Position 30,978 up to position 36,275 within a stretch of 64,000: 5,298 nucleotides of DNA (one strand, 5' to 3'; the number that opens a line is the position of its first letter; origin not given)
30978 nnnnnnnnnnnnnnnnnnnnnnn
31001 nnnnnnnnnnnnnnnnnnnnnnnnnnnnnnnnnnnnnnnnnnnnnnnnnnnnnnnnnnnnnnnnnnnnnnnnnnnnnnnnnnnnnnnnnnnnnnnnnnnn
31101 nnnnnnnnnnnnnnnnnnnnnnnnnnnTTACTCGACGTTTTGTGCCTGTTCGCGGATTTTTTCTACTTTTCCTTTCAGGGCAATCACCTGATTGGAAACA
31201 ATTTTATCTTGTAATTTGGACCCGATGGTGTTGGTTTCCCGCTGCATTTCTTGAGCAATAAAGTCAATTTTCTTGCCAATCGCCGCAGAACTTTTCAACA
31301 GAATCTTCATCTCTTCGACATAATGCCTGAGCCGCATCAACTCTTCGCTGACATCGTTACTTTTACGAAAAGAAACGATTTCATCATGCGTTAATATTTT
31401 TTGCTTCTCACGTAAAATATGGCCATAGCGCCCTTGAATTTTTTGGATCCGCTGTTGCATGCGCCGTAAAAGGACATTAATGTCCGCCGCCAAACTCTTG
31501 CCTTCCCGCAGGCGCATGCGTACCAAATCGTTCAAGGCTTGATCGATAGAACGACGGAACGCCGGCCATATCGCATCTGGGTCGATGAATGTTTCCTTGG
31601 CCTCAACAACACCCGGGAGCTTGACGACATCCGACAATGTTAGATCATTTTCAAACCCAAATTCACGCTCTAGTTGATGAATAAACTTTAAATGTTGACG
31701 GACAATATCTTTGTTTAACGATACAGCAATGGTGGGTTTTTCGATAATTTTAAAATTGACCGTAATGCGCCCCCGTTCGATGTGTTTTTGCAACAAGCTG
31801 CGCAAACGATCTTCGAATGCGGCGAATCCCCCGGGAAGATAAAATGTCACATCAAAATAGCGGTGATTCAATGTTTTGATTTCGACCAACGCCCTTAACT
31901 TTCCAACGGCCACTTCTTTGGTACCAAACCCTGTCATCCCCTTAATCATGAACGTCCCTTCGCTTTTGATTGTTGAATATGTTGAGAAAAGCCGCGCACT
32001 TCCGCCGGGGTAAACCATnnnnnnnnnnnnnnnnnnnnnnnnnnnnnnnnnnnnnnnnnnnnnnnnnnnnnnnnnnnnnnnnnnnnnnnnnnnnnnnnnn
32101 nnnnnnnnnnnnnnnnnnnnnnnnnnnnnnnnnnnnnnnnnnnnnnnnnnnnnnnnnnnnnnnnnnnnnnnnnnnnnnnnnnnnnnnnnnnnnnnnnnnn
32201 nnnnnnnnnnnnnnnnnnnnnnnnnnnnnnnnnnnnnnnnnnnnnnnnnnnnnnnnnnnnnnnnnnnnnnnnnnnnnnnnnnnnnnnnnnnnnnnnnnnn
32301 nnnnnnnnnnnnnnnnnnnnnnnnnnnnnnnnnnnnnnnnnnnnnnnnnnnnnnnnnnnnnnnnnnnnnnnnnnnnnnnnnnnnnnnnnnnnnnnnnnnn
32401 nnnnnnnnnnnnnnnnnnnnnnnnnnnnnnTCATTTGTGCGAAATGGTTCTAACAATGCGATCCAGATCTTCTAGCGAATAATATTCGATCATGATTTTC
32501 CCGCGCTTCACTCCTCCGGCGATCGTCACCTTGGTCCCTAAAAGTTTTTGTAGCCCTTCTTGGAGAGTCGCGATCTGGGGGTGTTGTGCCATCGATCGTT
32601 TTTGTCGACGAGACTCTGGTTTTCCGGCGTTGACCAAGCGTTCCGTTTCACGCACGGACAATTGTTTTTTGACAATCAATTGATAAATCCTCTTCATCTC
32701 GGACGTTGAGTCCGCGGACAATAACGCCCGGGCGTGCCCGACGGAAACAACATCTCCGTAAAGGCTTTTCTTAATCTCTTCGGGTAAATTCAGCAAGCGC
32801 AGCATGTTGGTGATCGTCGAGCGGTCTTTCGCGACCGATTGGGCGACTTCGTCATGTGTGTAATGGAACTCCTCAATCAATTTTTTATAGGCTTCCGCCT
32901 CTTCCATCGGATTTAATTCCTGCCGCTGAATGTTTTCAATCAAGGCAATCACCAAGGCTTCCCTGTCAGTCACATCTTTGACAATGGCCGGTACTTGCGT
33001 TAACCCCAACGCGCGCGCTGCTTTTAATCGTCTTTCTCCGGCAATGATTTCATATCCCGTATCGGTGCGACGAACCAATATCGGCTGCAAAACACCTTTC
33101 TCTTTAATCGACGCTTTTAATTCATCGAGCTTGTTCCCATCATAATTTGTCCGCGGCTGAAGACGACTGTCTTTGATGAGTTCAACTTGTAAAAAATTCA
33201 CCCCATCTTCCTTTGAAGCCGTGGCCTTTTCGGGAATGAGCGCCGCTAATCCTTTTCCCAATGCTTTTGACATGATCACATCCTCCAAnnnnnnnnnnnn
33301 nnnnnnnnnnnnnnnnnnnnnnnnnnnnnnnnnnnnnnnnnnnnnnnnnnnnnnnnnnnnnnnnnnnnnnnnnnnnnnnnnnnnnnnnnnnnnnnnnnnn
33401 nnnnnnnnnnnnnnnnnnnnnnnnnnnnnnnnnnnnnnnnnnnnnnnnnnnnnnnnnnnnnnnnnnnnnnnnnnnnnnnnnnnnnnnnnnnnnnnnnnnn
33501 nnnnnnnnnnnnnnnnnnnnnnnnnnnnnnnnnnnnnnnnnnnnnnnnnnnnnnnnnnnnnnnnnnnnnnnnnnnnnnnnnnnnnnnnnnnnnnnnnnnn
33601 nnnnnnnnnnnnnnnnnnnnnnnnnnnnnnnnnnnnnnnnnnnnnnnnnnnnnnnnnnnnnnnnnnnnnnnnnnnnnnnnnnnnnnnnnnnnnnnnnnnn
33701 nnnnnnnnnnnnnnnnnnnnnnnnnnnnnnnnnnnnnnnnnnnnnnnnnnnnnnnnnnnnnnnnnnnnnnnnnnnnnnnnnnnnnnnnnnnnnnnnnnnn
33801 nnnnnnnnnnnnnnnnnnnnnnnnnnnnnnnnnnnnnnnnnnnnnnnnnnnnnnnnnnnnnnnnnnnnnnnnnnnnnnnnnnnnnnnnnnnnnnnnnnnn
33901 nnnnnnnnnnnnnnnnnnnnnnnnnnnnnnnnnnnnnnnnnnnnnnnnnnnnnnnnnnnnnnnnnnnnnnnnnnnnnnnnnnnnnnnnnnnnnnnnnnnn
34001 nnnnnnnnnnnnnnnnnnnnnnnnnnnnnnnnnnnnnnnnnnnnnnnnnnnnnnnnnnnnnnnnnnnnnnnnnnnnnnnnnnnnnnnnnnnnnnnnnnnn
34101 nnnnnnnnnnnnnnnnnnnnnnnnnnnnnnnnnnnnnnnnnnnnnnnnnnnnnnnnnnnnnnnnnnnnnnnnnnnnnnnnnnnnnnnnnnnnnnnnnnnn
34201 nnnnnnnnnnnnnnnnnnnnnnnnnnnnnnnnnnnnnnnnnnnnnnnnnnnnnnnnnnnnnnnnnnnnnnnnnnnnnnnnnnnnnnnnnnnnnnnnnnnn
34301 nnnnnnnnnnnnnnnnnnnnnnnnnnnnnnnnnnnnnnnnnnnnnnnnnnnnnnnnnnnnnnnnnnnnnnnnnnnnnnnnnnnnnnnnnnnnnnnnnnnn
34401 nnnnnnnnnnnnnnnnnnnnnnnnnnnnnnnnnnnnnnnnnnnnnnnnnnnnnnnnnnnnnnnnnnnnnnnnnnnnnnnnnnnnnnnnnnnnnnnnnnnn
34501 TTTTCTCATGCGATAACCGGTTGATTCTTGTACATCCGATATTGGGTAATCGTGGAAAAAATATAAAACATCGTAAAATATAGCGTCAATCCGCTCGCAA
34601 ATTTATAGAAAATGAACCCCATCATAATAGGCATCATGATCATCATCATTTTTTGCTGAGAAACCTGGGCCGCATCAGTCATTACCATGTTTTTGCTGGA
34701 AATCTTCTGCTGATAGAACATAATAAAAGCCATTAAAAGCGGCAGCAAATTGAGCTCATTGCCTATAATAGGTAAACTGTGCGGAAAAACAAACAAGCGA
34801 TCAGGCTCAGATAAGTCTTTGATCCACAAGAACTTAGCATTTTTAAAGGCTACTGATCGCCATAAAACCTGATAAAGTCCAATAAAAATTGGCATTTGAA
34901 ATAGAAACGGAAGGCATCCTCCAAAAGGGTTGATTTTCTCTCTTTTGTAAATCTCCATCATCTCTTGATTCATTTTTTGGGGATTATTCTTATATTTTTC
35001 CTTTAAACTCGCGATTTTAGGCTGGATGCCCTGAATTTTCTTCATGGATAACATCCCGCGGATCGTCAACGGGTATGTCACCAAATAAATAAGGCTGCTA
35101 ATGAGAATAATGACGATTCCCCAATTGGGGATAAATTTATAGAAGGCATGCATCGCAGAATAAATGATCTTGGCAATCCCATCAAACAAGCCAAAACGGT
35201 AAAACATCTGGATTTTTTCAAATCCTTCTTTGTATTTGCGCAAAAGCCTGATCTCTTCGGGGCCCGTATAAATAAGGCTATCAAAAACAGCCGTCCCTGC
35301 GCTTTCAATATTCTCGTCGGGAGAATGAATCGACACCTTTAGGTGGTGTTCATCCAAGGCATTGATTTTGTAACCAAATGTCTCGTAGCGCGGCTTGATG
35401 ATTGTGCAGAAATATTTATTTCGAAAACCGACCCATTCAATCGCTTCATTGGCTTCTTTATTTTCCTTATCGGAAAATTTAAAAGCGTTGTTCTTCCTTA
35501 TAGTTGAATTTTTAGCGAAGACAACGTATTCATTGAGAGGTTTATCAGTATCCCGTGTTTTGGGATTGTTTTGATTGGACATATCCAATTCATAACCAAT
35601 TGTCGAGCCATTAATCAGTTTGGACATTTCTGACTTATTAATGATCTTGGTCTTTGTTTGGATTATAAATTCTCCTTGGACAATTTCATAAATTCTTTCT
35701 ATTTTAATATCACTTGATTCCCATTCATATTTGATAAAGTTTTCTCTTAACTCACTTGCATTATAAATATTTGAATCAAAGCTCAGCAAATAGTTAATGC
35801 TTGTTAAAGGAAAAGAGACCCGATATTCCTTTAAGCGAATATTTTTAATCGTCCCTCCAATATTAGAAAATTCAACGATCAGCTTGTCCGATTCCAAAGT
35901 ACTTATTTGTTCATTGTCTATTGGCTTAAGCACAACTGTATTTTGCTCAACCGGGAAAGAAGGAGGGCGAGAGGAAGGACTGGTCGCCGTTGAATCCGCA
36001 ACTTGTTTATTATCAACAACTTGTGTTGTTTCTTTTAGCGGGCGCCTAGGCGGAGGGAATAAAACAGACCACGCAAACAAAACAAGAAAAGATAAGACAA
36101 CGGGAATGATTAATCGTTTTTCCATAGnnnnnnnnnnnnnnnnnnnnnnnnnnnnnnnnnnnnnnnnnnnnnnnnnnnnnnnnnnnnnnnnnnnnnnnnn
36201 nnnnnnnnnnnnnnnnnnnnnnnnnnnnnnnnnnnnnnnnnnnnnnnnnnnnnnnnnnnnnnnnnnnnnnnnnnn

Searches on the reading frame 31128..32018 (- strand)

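Call 55: search_protein_families(library=pfam, proteins=[window:31128-32018:-], max_evalue=0.01)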
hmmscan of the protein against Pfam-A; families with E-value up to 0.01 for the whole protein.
window:31128-32018:- (296 aa): 2 families
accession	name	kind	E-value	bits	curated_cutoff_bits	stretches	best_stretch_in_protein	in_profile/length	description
PF03755.18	YicC-like_N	-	3.3e-39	135.2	25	1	25-177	1-155/156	Endoribonuclease YicC-like, N-terminal region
PF08340.16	YicC-like_C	-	2.2e-28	99.2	27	1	186-296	15-120/120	Endoribonuclease YicC-like, C-terminal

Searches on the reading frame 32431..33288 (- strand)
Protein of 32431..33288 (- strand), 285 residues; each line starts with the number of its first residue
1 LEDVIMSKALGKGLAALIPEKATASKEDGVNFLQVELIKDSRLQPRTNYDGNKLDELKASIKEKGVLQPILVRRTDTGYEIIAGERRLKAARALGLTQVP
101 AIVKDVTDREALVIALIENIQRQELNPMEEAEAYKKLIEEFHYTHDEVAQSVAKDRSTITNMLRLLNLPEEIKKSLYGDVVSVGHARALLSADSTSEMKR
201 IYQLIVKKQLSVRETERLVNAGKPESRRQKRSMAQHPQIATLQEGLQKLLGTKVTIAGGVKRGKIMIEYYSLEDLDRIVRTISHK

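Call 55: search_protein_families(library=pfam, proteins=[window:32431-33288:-], max_evalue=0.01)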
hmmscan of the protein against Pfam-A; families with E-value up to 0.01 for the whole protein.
window:32431-33288:- (285 aa): 5 families
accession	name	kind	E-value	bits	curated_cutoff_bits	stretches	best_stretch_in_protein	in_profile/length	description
PF17762.8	HTH_ParB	-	2e-35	121.4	22.6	1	123-221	1-99/102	ParB HTH domain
PF02195.25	ParB_N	-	4.5e-33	113.6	26.3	1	30-121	3-95/95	ParB N-terminal domain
PF23552.2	ParB_C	-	1.5e-11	44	23.8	1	236-282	2-49/50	ParB dimerisation domain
PF17792.6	ThiD2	-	0.003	18.4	23.5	1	113-208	13-108/124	ThiD2 family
PF01978.25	TrmB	-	0.0072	16.6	25.6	0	130-166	10-46/68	Sugar-specific transcriptional regulator TrmB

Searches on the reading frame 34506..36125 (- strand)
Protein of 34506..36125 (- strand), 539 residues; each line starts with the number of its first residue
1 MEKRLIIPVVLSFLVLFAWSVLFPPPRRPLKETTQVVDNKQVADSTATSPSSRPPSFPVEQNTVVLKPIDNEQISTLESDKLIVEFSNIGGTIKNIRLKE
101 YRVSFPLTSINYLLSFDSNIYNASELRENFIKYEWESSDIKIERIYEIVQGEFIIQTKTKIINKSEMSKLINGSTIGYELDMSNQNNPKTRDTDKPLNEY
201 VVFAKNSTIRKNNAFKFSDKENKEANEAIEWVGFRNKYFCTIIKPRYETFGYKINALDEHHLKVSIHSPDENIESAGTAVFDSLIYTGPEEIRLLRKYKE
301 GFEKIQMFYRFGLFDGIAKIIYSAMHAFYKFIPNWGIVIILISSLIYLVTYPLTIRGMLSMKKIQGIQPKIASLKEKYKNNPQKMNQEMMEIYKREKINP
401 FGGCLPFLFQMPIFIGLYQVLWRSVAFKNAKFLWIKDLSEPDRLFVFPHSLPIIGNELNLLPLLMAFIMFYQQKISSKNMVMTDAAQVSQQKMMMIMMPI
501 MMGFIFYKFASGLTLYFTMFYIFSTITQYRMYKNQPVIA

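Call 55: search_protein_families(library=pfam, proteins=[window:34506-36125:-], max_evalue=0.01)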
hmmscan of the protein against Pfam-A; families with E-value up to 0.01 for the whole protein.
window:34506-36125:- (539 aa): 2 families
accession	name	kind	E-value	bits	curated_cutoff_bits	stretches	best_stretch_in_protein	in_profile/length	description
PF02096.25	60KD_IMP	-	7.7e-54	182.5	35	1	335-532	1-162/163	60Kd inner membrane protein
PF14849.12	YidC_periplas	-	9.6e-17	62.2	24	1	130-322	89-281/283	YidC periplasmic domain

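Call 75: find_homologous_proteins(query=window:34506-36125:-, max_evalue=1e-20)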
Query window:34506-36125:- (539 aa): 3094 proteins with E <= 1e-20 among 8000 candidates; the best 120 are listed.
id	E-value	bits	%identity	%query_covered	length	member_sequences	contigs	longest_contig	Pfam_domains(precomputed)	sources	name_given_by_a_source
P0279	5.6e-269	911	96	78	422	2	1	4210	PF02096.27,PF14849.13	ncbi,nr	ncbi:MAG: membrane protein insertase YidC, partial [Candidatus Omnitrophota bacterium]|nr:membrane p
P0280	2.6e-179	615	53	100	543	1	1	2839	PF02096.27,PF14849.13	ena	-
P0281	2.6e-177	609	51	100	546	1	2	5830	PF02096.27,PF14849.13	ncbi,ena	-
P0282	1.7e-176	606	52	100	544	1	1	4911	PF02096.27,PF14849.13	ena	-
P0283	5.2e-176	604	52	100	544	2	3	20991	PF02096.27,PF14849.13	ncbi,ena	-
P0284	7.2e-176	604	52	100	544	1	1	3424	PF02096.27,PF14849.13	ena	-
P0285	2.2e-175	602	52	99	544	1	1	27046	PF02096.27,PF14849.13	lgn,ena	-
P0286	3.0e-175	602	52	99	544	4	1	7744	PF02096.27,PF14849.13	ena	-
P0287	4.2e-175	601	52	100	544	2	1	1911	PF02096.27,PF14849.13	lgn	-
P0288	7.4e-175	600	52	100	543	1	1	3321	PF02096.27,PF14849.13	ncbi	-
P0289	3.7e-174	598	52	99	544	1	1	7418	PF02096.27,PF14849.13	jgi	-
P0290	6.0e-174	597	52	100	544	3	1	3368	PF02096.27,PF14849.13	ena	-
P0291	1.1e-173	597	51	99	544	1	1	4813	PF02096.27,PF14849.13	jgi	-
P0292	2.0e-173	596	50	99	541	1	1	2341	PF02096.27,PF14849.13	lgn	-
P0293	5.5e-173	594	51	99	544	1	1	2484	PF02096.27,PF14849.13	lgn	-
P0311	2.5e-165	569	49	99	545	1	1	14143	PF02096.27,PF14849.13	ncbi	-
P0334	2.7e-162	559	47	100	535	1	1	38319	PF02096.27,PF14849.13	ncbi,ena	-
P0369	1.7e-156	540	48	100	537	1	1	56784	PF02096.27,PF14849.13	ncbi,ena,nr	ncbi:MAG: YidC/Oxa1 family insertase periplasmic-domain containing protein [Candidatus Zapsychrus ex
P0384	1.9e-154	533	47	100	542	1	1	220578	PF02096.27,PF14849.13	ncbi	-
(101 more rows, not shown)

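Call 77: find_encoding_contigs(protein=P0285, flank=3000, max_places=1)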
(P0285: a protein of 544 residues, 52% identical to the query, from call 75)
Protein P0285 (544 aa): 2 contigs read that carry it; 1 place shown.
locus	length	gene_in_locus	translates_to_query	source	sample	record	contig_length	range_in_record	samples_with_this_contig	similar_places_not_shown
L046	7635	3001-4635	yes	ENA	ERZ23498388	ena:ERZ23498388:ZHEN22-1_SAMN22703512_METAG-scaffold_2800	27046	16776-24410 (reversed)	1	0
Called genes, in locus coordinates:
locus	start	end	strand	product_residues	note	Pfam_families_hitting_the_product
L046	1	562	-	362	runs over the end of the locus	PF00712:DNA_pol3_beta, PF02767:DNA_pol3_beta_2, PF02768:DNA_pol3_beta_3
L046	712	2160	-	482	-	PF13401:AAA_22 (faint), PF11638:DnaA_N, PF00308:Bac_DnaA, PF01695:IstB_IS21 (weak), PF00004:AAA (weak), PF01637:ATPase_2 (faint), PF08299:Bac_DnaA_C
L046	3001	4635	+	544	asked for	PF14849:YidC_periplas, PF02096:60KD_IMP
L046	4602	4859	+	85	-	PF14804:Jag_N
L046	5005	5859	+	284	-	PF00142:Fer4_NifH, PF01656:CbiA, PF02374:ArsA_ATPase (faint), PF06564:CBP_BcsQ, PF09140:MipZ (weak), PF10609:ParA, PF13614:AAA_31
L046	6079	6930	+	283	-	PF02195:ParB_N, PF17762:HTH_ParB, PF23552:ParB_C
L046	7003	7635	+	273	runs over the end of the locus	PF03755:YicC-like_N, PF08340:YicC-like_C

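Call 78: find_encoding_contigs(protein=P0334, flank=3000, max_places=1)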
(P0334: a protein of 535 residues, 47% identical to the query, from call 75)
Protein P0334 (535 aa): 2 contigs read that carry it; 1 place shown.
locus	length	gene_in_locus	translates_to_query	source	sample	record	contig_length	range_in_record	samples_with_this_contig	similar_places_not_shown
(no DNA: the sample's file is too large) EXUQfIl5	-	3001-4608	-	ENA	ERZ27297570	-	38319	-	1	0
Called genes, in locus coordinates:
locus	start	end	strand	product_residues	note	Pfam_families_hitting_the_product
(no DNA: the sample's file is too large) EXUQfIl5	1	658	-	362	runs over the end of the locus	PF00712:DNA_pol3_beta, PF02767:DNA_pol3_beta_2, PF02768:DNA_pol3_beta_3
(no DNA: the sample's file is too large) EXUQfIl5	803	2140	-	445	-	PF11638:DnaA_N, PF01695:IstB_IS21 (weak), PF00308:Bac_DnaA, PF00004:AAA (weak), PF13401:AAA_22 (faint), PF08299:Bac_DnaA_C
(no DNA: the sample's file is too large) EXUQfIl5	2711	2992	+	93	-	PF01809:YidD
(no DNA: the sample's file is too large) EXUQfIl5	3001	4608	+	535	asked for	PF14849:YidC_periplas, PF02096:60KD_IMP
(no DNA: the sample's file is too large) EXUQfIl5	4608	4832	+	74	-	PF14804:Jag_N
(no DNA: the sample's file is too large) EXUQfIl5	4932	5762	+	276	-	PF00142:Fer4_NifH, PF01656:CbiA, PF02374:ArsA_ATPase (faint), PF06564:CBP_BcsQ, PF09140:MipZ, PF10609:ParA, PF13614:AAA_31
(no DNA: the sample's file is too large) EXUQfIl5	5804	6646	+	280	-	PF02195:ParB_N, PF17762:HTH_ParB, PF23552:ParB_C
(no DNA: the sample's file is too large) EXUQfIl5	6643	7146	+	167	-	PF00334:NDK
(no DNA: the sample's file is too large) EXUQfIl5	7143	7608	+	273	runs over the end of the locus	PF03755:YicC-like_N, PF08340:YicC-like_C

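Call 79: find_encoding_contigs(protein=P0311, flank=3000, max_places=1)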
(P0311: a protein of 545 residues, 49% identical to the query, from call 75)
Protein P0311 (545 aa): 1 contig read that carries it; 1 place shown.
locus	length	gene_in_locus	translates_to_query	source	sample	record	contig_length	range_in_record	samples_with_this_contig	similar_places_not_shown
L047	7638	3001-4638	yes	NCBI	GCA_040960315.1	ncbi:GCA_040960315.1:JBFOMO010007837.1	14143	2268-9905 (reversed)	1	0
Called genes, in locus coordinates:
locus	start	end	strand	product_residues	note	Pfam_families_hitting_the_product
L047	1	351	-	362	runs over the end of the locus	PF00712:DNA_pol3_beta, PF02767:DNA_pol3_beta_2, PF02768:DNA_pol3_beta_3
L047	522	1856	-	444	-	PF11638:DnaA_N, PF00308:Bac_DnaA, PF01695:IstB_IS21 (weak), PF00004:AAA, PF07728:AAA_5 (faint), PF13401:AAA_22 (faint), PF08299:Bac_DnaA_C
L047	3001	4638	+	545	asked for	PF14849:YidC_periplas, PF02096:60KD_IMP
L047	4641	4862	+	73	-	PF14804:Jag_N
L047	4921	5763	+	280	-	PF00142:Fer4_NifH, PF01656:CbiA, PF02374:ArsA_ATPase (faint), PF06564:CBP_BcsQ, PF09140:MipZ, PF10609:ParA, PF13614:AAA_31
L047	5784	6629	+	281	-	PF02195:ParB_N, PF17762:HTH_ParB, PF23552:ParB_C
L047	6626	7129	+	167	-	PF00334:NDK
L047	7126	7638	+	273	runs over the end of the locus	PF03755:YicC-like_N, PF08340:YicC-like_C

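Call 80: find_encoding_contigs(protein=P0369, flank=3000, max_places=1)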
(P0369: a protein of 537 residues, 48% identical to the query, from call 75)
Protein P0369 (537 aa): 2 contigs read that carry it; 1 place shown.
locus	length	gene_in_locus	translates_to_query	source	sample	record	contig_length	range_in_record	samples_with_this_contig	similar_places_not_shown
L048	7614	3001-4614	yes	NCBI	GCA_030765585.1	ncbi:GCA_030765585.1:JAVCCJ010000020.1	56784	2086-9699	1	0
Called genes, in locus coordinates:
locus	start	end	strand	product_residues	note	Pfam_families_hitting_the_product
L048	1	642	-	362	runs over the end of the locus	PF00712:DNA_pol3_beta, PF02767:DNA_pol3_beta_2, PF02768:DNA_pol3_beta_3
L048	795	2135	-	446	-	PF11638:DnaA_N, PF00308:Bac_DnaA, PF01695:IstB_IS21 (weak), PF00004:AAA, PF13401:AAA_22 (faint), PF08299:Bac_DnaA_C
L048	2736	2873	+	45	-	PF00468:Ribosomal_L34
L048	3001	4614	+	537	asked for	PF14849:YidC_periplas, PF02096:60KD_IMP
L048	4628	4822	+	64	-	PF14804:Jag_N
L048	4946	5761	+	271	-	PF00142:Fer4_NifH, PF01656:CbiA, PF02374:ArsA_ATPase (weak), PF06564:CBP_BcsQ, PF07015:VirC1 (faint), PF09140:MipZ, PF10609:ParA, PF13614:AAA_31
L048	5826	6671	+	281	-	PF02195:ParB_N, PF17762:HTH_ParB, PF23552:ParB_C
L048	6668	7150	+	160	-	PF00334:NDK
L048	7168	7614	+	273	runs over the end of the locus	PF03755:YicC-like_N, PF08340:YicC-like_C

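Call 81: find_encoding_contigs(protein=P0384, flank=3000, max_places=1)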
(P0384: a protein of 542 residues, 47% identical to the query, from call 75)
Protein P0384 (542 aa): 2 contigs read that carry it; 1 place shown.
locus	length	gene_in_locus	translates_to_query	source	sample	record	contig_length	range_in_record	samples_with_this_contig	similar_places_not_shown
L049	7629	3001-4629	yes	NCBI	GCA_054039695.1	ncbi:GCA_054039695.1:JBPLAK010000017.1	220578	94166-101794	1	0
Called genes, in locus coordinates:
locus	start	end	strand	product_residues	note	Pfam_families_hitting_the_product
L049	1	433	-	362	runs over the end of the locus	PF00712:DNA_pol3_beta, PF02767:DNA_pol3_beta_2, PF02768:DNA_pol3_beta_3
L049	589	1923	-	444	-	PF11638:DnaA_N, PF01695:IstB_IS21 (weak), PF00308:Bac_DnaA, PF00004:AAA, PF08299:Bac_DnaA_C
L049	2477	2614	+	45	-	PF00468:Ribosomal_L34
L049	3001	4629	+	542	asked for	PF14849:YidC_periplas, PF02096:60KD_IMP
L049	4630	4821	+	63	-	PF14804:Jag_N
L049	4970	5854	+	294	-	PF00142:Fer4_NifH, PF01656:CbiA, PF02374:ArsA_ATPase (weak), PF06564:CBP_BcsQ, PF09140:MipZ, PF10609:ParA, PF13614:AAA_31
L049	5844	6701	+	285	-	PF02195:ParB_N, PF17762:HTH_ParB, PF23552:ParB_C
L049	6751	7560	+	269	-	PF03755:YicC-like_N, PF08340:YicC-like_C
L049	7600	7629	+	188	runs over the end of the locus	PF00625:Guanylate_kin, PF13238:AAA_18 (weak), PF13671:AAA_33 (faint), PF20720:nSTAND3 (faint)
